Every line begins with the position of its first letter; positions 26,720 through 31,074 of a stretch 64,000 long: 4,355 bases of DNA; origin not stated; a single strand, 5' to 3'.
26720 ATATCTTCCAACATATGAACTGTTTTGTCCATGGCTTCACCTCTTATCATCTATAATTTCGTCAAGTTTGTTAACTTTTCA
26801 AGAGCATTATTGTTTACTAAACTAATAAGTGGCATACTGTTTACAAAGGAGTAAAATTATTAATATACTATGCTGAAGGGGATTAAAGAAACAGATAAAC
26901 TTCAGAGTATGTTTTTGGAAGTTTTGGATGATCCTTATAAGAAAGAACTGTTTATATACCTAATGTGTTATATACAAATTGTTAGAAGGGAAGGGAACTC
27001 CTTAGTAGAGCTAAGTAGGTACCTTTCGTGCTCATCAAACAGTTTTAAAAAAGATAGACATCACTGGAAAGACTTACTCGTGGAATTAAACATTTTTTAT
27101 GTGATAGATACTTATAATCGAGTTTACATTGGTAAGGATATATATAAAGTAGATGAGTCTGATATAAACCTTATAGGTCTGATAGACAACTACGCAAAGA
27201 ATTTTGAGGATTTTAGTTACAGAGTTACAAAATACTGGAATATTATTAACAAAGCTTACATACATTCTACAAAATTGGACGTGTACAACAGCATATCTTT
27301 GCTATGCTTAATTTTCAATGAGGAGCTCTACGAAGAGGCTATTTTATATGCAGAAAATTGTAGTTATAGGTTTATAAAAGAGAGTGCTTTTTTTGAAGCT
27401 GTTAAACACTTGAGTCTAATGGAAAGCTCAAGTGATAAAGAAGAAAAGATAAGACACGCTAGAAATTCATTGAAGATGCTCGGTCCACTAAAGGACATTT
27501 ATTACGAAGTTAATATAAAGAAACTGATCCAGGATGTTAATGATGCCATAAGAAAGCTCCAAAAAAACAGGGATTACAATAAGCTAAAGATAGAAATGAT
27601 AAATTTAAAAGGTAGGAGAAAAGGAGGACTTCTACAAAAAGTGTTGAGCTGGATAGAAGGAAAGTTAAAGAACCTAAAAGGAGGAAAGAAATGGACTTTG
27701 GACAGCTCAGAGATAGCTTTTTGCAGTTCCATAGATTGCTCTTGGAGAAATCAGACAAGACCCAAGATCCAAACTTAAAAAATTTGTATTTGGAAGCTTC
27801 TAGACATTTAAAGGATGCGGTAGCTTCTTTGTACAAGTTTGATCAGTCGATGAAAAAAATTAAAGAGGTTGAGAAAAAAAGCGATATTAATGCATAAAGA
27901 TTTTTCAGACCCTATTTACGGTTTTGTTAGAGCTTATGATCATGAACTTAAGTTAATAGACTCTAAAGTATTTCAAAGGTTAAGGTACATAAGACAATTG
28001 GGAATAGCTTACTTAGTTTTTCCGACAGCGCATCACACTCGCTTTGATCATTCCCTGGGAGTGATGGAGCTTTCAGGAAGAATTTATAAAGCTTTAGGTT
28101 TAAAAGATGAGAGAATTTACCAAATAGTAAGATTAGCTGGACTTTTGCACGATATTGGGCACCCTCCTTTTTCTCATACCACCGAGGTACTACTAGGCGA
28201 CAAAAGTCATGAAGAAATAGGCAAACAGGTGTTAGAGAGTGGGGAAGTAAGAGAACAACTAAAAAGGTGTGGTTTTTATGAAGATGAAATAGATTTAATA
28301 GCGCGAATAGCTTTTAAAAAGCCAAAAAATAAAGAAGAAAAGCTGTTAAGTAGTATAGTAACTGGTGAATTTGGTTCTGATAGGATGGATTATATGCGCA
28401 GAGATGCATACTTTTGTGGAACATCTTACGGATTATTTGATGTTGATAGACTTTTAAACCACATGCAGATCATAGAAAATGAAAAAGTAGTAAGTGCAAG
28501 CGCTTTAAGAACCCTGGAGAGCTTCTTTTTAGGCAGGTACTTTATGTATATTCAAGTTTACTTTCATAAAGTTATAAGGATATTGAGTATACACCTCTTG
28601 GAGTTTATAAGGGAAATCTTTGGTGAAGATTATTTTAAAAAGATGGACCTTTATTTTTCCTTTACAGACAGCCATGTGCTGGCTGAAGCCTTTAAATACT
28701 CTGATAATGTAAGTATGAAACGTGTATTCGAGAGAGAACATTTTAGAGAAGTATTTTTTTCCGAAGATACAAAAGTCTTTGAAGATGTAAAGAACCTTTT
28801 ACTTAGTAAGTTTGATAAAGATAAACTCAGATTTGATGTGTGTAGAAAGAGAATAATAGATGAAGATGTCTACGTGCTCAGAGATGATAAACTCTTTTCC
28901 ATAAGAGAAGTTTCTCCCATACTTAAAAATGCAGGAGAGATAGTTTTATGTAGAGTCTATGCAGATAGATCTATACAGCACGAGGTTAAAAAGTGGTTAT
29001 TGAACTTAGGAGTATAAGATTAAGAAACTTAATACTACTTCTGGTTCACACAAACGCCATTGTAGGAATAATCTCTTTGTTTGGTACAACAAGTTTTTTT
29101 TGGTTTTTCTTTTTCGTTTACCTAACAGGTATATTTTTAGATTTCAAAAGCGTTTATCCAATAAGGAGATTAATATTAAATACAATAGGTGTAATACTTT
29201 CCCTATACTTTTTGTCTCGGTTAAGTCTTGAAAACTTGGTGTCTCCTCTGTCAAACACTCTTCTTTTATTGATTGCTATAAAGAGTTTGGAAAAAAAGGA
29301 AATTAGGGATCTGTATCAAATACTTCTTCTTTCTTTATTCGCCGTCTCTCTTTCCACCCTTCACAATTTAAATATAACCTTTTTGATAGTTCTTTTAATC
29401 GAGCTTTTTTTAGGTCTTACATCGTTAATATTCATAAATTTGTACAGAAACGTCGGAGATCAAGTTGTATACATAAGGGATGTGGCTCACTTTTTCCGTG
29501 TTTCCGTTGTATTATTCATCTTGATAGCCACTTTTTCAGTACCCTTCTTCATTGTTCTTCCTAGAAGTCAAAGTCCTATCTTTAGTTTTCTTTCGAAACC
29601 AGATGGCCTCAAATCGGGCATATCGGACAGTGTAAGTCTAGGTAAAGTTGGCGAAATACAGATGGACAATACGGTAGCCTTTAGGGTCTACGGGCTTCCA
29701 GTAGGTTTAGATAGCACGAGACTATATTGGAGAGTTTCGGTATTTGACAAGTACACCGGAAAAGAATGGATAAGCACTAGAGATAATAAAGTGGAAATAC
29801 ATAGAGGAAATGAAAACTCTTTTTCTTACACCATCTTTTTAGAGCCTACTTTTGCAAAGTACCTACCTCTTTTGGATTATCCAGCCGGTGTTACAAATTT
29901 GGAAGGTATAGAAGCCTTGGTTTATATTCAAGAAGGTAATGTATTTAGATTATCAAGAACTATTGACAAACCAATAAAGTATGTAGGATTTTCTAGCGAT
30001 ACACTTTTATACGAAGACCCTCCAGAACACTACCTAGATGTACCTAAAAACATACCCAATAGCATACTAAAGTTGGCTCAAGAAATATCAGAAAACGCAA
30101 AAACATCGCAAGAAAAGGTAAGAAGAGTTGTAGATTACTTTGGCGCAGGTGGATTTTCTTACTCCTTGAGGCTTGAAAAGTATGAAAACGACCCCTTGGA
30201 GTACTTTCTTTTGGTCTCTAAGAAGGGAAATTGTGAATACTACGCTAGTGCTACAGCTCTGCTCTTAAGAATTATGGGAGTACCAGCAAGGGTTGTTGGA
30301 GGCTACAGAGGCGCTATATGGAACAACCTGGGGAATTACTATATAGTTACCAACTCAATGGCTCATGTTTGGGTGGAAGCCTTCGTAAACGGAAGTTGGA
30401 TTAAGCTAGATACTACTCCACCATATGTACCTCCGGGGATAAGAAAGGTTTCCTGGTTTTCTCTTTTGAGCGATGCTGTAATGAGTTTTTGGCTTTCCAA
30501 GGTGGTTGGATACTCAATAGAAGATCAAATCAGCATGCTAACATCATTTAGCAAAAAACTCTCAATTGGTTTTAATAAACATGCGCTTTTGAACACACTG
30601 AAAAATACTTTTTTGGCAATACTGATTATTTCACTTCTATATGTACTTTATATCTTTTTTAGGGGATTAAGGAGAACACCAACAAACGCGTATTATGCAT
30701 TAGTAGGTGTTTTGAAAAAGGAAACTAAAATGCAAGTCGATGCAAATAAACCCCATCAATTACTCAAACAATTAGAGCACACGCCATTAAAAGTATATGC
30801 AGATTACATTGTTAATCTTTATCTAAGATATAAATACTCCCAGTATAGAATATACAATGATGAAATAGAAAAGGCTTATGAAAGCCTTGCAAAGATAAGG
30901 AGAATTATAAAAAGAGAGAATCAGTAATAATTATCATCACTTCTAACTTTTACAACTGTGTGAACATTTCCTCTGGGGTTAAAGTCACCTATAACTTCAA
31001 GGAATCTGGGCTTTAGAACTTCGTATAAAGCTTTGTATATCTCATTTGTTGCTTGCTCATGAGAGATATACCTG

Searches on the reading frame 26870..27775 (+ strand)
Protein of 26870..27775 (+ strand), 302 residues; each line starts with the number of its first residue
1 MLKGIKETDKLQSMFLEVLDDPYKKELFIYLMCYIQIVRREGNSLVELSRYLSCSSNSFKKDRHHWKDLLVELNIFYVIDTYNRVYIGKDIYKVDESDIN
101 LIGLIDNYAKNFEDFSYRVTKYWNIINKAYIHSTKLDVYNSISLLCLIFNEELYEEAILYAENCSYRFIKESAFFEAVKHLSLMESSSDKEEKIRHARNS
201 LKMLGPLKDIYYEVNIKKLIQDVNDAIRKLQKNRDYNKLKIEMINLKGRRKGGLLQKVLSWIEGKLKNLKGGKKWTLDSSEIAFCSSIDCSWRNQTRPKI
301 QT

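Call 32: search_protein_families(library=pfam, proteins=[window:26870-27775:+], max_evalue=0.1)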
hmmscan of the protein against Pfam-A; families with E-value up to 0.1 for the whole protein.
window:26870-27775:+ (302 aa): 1 family
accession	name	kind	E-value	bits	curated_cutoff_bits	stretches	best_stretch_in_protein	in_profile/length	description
PF21996.1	HisZ-like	-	0.09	13.1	27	0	146-162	1-17/52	Histidyl-tRNA synthetase HisZ, C-terminal domain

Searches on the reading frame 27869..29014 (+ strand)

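Call 32: search_protein_families(library=pfam, proteins=[window:27869-29014:+], max_evalue=0.1)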
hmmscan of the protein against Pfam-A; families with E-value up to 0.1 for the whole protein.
window:27869-29014:+ (382 aa): 3 families
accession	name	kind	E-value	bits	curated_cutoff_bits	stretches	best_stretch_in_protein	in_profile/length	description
PF19276.4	HD_assoc_2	-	4.3e-13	49.7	23.1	1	190-333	1-143/222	HD associated region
PF01966.28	HD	-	6.9e-13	49.4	22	1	58-156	1-90/116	HD domain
PF08668.18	HDOD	-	0.0069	16.3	22.9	1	59-105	96-139/196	HDOD domain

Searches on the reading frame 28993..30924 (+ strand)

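Call 32: search_protein_families(library=pfam, proteins=[window:28993-30924:+], max_evalue=0.1)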
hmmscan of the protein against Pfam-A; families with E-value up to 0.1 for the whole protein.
window:28993-30924:+ (644 aa): 2 families
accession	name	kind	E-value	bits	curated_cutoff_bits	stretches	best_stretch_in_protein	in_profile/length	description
PF11992.13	TgpA_N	-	6.8e-48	163.8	30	1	22-334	6-326/333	TgpA N-terminal domain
PF01841.26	Transglut_core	-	5.6e-23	81.7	23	1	360-473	2-107/108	Transglutaminase-like superfamily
